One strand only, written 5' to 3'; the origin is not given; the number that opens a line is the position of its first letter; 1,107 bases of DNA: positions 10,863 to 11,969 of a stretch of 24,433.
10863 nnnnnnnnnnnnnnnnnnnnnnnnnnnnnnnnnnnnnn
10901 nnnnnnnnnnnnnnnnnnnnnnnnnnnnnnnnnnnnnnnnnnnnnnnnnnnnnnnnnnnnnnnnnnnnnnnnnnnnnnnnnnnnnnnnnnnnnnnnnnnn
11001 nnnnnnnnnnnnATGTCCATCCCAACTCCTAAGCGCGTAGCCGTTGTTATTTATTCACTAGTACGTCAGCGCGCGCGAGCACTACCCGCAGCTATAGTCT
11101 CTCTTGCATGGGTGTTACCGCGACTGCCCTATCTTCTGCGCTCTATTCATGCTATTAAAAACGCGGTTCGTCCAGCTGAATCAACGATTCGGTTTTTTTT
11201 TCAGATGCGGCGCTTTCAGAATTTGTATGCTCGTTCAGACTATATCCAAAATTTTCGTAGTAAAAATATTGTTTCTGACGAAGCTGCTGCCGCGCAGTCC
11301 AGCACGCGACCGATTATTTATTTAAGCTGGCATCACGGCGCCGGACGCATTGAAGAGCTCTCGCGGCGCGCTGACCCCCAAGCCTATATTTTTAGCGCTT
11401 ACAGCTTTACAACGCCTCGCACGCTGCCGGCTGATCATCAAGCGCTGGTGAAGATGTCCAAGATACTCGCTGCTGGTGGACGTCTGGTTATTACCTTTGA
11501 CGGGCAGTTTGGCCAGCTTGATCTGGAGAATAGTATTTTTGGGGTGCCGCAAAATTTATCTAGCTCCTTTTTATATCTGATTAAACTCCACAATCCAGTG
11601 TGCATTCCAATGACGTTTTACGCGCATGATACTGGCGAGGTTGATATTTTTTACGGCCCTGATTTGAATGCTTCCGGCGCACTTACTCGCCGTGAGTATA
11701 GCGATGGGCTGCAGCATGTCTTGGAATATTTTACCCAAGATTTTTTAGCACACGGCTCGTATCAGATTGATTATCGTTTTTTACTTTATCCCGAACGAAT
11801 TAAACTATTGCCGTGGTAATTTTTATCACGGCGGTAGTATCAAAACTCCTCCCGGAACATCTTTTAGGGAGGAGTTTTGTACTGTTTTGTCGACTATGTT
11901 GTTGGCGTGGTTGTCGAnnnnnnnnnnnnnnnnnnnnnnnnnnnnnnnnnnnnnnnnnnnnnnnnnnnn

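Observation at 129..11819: One 11-gene operon couples glycan assembly with its own acyl-activation pathway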

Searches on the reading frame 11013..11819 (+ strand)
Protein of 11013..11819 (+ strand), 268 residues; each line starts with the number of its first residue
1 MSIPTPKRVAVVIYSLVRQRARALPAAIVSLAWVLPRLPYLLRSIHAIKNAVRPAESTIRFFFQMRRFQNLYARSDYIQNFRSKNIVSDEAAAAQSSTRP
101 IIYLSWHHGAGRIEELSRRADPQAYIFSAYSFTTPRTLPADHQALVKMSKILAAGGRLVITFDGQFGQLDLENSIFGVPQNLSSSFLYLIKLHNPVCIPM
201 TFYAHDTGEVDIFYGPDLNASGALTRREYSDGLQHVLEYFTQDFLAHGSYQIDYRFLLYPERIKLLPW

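Call 4: search_protein_families(library=pfam, proteins=[window:11013-11819:+], max_evalue=0.01)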
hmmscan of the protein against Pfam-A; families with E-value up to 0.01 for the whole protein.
window:11013-11819:+ (268 aa): 0 families

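Call 6: search_protein_families(library=ncbifam, proteins=[window:11013-11819:+], max_evalue=0.01)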
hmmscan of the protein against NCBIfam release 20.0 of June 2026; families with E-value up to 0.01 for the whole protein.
window:11013-11819:+ (268 aa): 0 families

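Call 14: find_homologous_proteins(query=window:11013-11819:+, max_evalue=0.001)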
Query window:11013-11819:+ (268 aa): 2 proteins with E <= 0.001 among 2087 candidates. Only proteins of 147 to 469 residues were searched: fused or split forms outside these lengths cannot appear, so this answer is no evidence that the protein stands alone or is whole; lengths 'longer' or 'shorter' looks for them.
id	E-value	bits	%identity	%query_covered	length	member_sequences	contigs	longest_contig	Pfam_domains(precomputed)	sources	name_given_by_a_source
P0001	5.0e-176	601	100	100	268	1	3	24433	-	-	-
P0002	1.9e-156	537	89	100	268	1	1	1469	-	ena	-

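Call 26: search_protein_representatives(protein=window:11013-11819:+)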
Query: 268 residues. Proteins with E-value up to 0.001 (for the whole library): 20; up to 1e-10: 5; up to 1e-30: 2. The best 20 are listed.
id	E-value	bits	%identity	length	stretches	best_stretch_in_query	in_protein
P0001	1.6e-176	601.0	100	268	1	1-268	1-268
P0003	1.8e-42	161.8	35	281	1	22-266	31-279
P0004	6.4e-15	71.4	28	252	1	37-257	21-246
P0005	4.9e-14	68.5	23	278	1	32-263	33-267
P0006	7.9e-14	67.9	25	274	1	7-258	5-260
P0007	1.3e-10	57.3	27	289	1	89-249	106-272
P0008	1.8e-10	56.8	23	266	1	30-258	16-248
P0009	1.1e-09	54.3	27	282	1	1-263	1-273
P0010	1.3e-08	50.8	26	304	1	96-250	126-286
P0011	2.3e-08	50.0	32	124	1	158-257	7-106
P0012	3.7e-08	49.3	38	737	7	122-167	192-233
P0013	4.1e-08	49.1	28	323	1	92-245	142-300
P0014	1.6e-07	47.2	39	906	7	15-56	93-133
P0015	1.3e-06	44.3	24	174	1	101-256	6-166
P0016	1.1e-05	41.2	29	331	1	93-253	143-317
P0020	2.5e-04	36.7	22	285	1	96-255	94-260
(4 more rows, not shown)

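Call 28: search_protein_families(library=pfam, alignment_id=A1, max_evalue=1)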
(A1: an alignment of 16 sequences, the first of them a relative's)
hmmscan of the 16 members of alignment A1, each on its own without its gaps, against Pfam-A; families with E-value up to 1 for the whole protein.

A. member 1, P0001 (268 aa): 1 family
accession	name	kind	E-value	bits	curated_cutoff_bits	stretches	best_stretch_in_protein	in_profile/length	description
PF08965.17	Aca2_YdiL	-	0.11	13.1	23.8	1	3-79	41-98/118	Aca2/YdiL-like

B. families by the number of members that match (of 16 scanned): 11 families
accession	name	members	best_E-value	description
PF03279.18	Lip_A_acyltrans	6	0.00021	Bacterial lipid A biosynthesis acyltransferase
PF12680.13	SnoaL_2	1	0.007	SnoaL-like domain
PF12385.14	Peptidase_C70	1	0.0085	Papain-like cysteine protease AvrRpt2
PF01553.26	Acyltransferase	1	0.086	Acyltransferase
PF22222.1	Cpf1_PI-like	1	0.1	CRISPR-associated endonuclease Cpf1 PI domain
PF08965.17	Aca2_YdiL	1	0.11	Aca2/YdiL-like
PF22914.2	Fibulin_C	1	0.11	Fibulin C-terminal Ig-like domain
PF04794.17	YdjC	1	0.12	YdjC-like protein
PF18236.6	AGO_N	1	0.16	Argonaute N domain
PF04028.18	DUF374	1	0.2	Domain of unknown function (DUF374)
PF22748.1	PexRD54_WY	1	0.85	Effector PexRD54, WY-domain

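Call 30: search_solved_structures(query=A1, max_evalue=10)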
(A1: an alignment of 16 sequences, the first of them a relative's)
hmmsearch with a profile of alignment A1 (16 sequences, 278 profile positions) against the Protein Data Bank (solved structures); distinct sequences matched with E-value up to 10: 1.
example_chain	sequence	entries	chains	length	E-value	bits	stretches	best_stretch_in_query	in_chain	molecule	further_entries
4q34_A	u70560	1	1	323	2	10.8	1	196-234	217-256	Uncharacterized protein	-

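Call 31: find_encoding_contigs(protein=P0003, flank=10000, max_places=4)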
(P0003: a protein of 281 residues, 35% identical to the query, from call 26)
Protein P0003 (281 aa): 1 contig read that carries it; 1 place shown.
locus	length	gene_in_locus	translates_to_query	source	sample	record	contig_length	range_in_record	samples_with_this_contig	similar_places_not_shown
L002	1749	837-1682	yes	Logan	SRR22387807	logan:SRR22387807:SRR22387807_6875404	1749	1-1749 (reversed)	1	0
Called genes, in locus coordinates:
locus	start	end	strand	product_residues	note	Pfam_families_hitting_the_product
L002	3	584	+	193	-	?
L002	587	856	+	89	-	PF00550:PP-binding (weak)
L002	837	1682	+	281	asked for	-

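Call 32: find_encoding_contigs(protein=P0004, flank=10000, max_places=4)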
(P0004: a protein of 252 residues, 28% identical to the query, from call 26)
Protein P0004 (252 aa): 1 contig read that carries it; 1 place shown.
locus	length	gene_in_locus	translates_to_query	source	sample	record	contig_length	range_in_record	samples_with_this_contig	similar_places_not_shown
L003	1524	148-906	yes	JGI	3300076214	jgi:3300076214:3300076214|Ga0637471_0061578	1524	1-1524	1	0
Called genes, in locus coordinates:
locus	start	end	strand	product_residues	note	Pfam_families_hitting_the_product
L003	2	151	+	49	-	?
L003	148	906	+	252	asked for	-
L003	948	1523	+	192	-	?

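Call 37: predict_structure(alignment_id=A1)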
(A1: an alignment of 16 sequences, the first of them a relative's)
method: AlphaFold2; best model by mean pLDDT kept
length: 268 residues; sequences in the alignment: 16
mean_pLDDT: 85.1   pTM: 0.81
mean pLDDT of the five models: 85.1, 85.0, 84.9, 84.8, 83.0
residues with pLDDT >= 90: 129; 70-90: 103; 50-70: 31; < 50: 5
segments of 3 or more residues with pLDDT < 50: 265-268
pLDDT, mean of each block of 10 residues (from residue 1): 70 72 66 76 90 95 90 76 90 92 91 78 86 78 93 96 84 89 93 97 90 96 95 96 93 73 47
secondary structure, 60 per line:
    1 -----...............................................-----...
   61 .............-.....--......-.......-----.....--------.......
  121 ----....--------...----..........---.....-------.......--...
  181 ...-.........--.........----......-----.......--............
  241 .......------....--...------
elements in order: H6-52 H58-73 H75-79 E82-87 H89-95 E101-105 H114-120 E125-128 E137-139 H144-153 E157-161 E169-175 E178-183 H185-193 E196-204 E209-214 H220-226 H229-247 H254-257

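Call 41: fold_search(model_id=the predicted structure, library=pdb)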
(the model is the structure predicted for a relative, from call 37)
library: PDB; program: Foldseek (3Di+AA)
matches with E <= 10: 500; with E <= 0.001: 14
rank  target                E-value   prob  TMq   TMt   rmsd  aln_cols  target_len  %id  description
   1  5knk                  4.6e-11  1.00  0.60  0.52   5.7       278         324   15  Lipid A secondary acyltransferase LpxM from Acinetobacter baumannii with catalytic residue substitution (E127A) (released 2016-09-28)
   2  5kn7                  7.2e-10  1.00  0.60  0.52   6.4       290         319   16  Lipid A secondary acyltransferase LpxM from Acinetobacter baumannii (released 2016-09-28)
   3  5f2z_D                3.1e-07  1.00  0.54  0.56   6.4       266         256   10  Crystal structure of membrane associated PatA from Mycobacterium smegmatis in complex with palmitate - P21 space group (released 2016-03-09)
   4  5f2z_C                3.9e-07  1.00  0.45  0.48  10.7       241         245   12  Crystal structure of membrane associated PatA from Mycobacterium smegmatis in complex with palmitate - P21 space group (released 2016-03-09)
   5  5oce_B                5.3e-07  1.00  0.56  0.59   5.5       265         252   11  THE MOLECULAR MECHANISM OF SUBSTRATE RECOGNITION AND CATALYSIS OF THE MEMBRANE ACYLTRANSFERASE PatA -- Complex of PatA (released 2017-12-27)
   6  5f2t_A                7.2e-07  1.00  0.54  0.58   5.5       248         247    9  Crystal structure of membrane associated PatA from Mycobacterium smegmatis in complex with palmitate - C 2 space group (released 2016-03-09)
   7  5f2z_A                7.2e-07  1.00  0.54  0.58   5.5       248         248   10  Crystal structure of membrane associated PatA from Mycobacterium smegmatis in complex with palmitate - P21 space group (released 2016-03-09)
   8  5f2z_B                1.4e-06  1.00  0.54  0.57   5.7       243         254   10  Crystal structure of membrane associated PatA from Mycobacterium smegmatis in complex with palmitate - P21 space group (released 2016-03-09)
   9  5oce_A                2.0e-06  1.00  0.54  0.57   5.5       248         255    9  THE MOLECULAR MECHANISM OF SUBSTRATE RECOGNITION AND CATALYSIS OF THE MEMBRANE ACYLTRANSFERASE PatA -- Complex of PatA (released 2017-12-27)
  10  7ojt_A                2.0e-06  1.00  0.49  0.52   6.7       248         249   11  Crystal structure of unliganded PatA, a membrane associated acyltransferase from Mycobacterium smegmatis (released 2021-10-27)
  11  5f2t_B                3.6e-06  1.00  0.54  0.56   5.9       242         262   10  Crystal structure of membrane associated PatA from Mycobacterium smegmatis in complex with palmitate - C 2 space group (released 2016-03-09)
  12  5f34_C                3.6e-06  1.00  0.54  0.57   5.9       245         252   11  Crystal structure of membrane associated PatA from Mycobacterium smegmatis in complex with S-hexadecyl Coenzyme A - P2 (released 2016-03-09)
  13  5f34_A                4.3e-06  1.00  0.56  0.58   5.7       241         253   10  Crystal structure of membrane associated PatA from Mycobacterium smegmatis in complex with S-hexadecyl Coenzyme A - P2 (released 2016-03-09)
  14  5f31                  4.9e-06  1.00  0.50  0.52   6.5       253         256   10  Crystal structure of membrane associated PatA from Mycobacterium smegmatis in complex with palmitate - P 42 21 2 space g (released 2016-03-09)
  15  5kym_B                2.3e-03  0.99  0.40  0.45  17.1       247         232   12  Crystal Structure of the 1-acyl-sn-glycerophosphate (LPA) acyltransferase, PlsC, from Thermotoga maritima (released 2017-07-26)
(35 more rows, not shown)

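Call 42: find_encoding_contigs(protein=P0005, flank=10000, max_places=3)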
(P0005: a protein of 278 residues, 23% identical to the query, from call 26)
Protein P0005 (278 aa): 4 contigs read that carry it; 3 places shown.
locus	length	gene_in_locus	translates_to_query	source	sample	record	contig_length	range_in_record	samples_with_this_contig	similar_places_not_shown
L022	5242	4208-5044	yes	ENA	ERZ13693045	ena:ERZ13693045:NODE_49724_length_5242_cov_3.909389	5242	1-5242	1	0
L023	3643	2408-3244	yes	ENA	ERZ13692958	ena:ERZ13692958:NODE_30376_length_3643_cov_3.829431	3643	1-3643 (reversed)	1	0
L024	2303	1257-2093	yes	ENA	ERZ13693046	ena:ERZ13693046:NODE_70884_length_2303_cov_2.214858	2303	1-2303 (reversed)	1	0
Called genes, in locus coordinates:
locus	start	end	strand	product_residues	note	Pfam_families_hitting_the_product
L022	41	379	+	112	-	PF26629:GT2_TM_C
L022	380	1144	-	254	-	PF13489:Methyltransf_23, PF03141:Methyltransf_29 (weak), PF06325:PrmA (weak), PF08241:Methyltransf_11, PF08242:Methyltransf_12, PF13649:Methyltransf_25, PF13847:Methyltransf_31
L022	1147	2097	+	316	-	PF01501:Glyco_transf_8 (faint)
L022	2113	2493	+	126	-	PF01648:ACPS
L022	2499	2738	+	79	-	PF00550:PP-binding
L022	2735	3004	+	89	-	-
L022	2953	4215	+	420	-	PF00501:AMP-binding, PF13193:AMP-binding_C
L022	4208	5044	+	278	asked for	-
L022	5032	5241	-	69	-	?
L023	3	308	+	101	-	?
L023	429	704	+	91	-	PF01648:ACPS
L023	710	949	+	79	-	PF00550:PP-binding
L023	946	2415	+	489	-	PF00501:AMP-binding, PF13193:AMP-binding_C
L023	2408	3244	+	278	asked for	-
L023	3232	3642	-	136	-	?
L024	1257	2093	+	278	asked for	-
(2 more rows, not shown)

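Call 43: find_encoding_contigs(protein=P0006, flank=10000, max_places=3)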
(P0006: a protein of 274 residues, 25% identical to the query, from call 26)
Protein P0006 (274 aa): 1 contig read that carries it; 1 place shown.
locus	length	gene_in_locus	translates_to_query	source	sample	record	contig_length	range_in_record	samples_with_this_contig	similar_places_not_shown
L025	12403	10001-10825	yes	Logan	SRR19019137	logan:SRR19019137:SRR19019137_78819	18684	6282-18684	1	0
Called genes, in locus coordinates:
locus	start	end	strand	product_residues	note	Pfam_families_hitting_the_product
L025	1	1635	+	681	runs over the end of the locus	-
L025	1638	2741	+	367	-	PF00534:Glycos_transf_1, PF13692:Glyco_trans_1_4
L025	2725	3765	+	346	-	PF01501:Glyco_transf_8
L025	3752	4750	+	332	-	PF01501:Glyco_transf_8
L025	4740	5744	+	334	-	PF01501:Glyco_transf_8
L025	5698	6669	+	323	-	PF01501:Glyco_transf_8 (weak)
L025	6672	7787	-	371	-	PF00155:Aminotran_1_2 (weak), PF01041:DegT_DnrJ_EryC1, PF00266:Aminotran_5 (weak), PF01053:Cys_Met_Meta_PP (weak), PF01212:Beta_elim_lyase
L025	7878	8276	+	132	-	PF01648:ACPS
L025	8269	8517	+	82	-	PF00550:PP-binding (weak)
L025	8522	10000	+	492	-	PF00501:AMP-binding, PF13193:AMP-binding_C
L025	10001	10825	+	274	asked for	-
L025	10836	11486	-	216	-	PF02463:SMC_N (faint), PF13476:AAA_23 (weak), PF00005:ABC_tran, PF13304:AAA_21 (weak)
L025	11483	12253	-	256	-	PF01061:ABC2_membrane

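Call 44: find_encoding_contigs(protein=P0008, flank=10000, max_places=3)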
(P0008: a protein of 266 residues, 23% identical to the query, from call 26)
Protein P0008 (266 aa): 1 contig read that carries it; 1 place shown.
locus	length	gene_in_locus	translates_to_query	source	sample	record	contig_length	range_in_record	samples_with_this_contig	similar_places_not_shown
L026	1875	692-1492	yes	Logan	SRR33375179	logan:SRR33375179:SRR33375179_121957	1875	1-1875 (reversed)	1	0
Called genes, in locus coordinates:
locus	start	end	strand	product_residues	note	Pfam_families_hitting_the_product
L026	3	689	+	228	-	?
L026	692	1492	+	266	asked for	-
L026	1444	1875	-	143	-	?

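Call 45: find_encoding_contigs(protein=P0009, flank=10000, max_places=3)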
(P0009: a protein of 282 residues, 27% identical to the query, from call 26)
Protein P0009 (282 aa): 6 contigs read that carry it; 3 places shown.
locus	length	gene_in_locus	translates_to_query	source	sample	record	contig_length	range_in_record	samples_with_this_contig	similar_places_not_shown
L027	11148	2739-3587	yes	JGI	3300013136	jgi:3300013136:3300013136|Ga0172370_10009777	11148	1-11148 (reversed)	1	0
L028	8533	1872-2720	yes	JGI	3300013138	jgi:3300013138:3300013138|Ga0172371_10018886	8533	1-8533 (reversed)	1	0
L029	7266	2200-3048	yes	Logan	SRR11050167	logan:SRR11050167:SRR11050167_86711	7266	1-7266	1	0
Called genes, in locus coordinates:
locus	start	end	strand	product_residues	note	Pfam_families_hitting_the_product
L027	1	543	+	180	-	?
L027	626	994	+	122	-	PF01648:ACPS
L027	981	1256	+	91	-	PF00550:PP-binding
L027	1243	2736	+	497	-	PF00501:AMP-binding, PF13193:AMP-binding_C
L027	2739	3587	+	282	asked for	-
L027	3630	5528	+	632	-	PF01501:Glyco_transf_8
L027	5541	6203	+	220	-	PF01553:Acyltransferase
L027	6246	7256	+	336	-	PF01501:Glyco_transf_8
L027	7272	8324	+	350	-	PF13641:Glyco_tranf_2_3, PF00535:Glycos_transf_2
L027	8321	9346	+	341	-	PF00535:Glycos_transf_2, PF10111:Glyco_tranf_2_2 (weak)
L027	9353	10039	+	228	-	PF01522:Polysacc_deac_1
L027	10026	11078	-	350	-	PF13528:Glyco_trans_1_3, PF04101:Glyco_tran_28_C (weak)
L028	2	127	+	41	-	?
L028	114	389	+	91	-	PF00550:PP-binding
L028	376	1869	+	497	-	PF00501:AMP-binding, PF13193:AMP-binding_C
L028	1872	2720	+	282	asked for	-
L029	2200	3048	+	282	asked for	-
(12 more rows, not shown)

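Call 46: find_encoding_contigs(protein=L025:1638-2738:+, flank=10000, max_places=2)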
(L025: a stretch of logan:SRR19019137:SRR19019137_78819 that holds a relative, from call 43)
Protein L025:1638-2738:+ (367 aa): 1 contig read that carries it; 1 place shown.
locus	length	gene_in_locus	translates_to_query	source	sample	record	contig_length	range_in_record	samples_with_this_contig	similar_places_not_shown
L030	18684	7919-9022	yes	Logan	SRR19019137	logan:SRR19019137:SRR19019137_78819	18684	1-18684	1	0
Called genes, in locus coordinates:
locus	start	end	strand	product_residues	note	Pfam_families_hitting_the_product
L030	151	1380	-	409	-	PF02073:Peptidase_M29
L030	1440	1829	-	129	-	-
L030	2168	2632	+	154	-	PF00886:Ribosomal_S16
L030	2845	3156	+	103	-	PF13083:KH_KhpA-B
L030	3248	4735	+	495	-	-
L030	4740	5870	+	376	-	PF00535:Glycos_transf_2, PF26629:GT2_TM_C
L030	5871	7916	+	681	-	-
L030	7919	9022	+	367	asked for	PF00534:Glycos_transf_1, PF13692:Glyco_trans_1_4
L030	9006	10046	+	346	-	PF01501:Glyco_transf_8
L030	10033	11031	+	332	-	PF01501:Glyco_transf_8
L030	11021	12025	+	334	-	PF01501:Glyco_transf_8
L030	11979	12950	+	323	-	PF01501:Glyco_transf_8 (weak)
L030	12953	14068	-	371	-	PF00155:Aminotran_1_2 (weak), PF01041:DegT_DnrJ_EryC1, PF00266:Aminotran_5 (weak), PF01053:Cys_Met_Meta_PP (weak), PF01212:Beta_elim_lyase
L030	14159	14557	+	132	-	PF01648:ACPS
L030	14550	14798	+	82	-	PF00550:PP-binding (weak)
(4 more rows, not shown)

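Call 83: find_encoding_contigs(protein=P0007, flank=8000, max_places=2)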
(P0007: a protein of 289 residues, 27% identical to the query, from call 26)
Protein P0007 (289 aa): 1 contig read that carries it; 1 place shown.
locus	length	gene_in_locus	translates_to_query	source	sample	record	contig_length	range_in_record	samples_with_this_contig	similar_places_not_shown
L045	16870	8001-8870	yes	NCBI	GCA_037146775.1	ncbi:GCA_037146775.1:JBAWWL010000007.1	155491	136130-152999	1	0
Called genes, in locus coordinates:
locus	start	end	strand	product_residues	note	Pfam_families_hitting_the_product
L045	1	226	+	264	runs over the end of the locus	PF00535:Glycos_transf_2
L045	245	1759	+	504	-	PF02310:B12-binding, PF04055:Radical_SAM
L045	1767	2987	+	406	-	PF00919:UPF0004, PF04055:Radical_SAM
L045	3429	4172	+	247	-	PF13578:Methyltransf_24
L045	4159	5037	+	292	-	-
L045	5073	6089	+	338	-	PF01075:Glyco_transf_9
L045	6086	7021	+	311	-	-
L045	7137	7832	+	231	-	PF04488:Gly_transf_sug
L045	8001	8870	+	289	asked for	-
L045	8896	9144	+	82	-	-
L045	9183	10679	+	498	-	PF00501:AMP-binding, PF13193:AMP-binding_C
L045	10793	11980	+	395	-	PF04015:DUF362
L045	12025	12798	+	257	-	PF03360:Glyco_transf_43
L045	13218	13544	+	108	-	-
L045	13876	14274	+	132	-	PF09912:DUF2141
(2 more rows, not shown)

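Call 84: find_encoding_contigs(protein=P0010, flank=8000, max_places=2)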
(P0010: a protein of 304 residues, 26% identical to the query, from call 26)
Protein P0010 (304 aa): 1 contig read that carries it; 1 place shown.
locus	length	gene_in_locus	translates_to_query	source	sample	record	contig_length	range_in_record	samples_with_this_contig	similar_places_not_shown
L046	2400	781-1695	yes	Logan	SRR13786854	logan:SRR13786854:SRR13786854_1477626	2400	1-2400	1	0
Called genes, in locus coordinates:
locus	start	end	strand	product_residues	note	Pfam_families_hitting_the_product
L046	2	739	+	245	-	?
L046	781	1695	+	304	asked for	-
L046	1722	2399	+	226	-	?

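Call 85: find_encoding_contigs(protein=P0016, flank=8000, max_places=2)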
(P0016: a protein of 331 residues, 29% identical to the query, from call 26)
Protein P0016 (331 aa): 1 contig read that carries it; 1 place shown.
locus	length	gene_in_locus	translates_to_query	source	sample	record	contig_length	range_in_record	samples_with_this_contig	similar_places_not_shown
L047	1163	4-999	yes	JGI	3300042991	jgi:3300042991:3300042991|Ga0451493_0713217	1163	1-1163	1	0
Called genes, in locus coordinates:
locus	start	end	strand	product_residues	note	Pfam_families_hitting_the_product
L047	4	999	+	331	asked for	-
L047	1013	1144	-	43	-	-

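Call 86: find_encoding_contigs(protein=P0020, flank=8000, max_places=2)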
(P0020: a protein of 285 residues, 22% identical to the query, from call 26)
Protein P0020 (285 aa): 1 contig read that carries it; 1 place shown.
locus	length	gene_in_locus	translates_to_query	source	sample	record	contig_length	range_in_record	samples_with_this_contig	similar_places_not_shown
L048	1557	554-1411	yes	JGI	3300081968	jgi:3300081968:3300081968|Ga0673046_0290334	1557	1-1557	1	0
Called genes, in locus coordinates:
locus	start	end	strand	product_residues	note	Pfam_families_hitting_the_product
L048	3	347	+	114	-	?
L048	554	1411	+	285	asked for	-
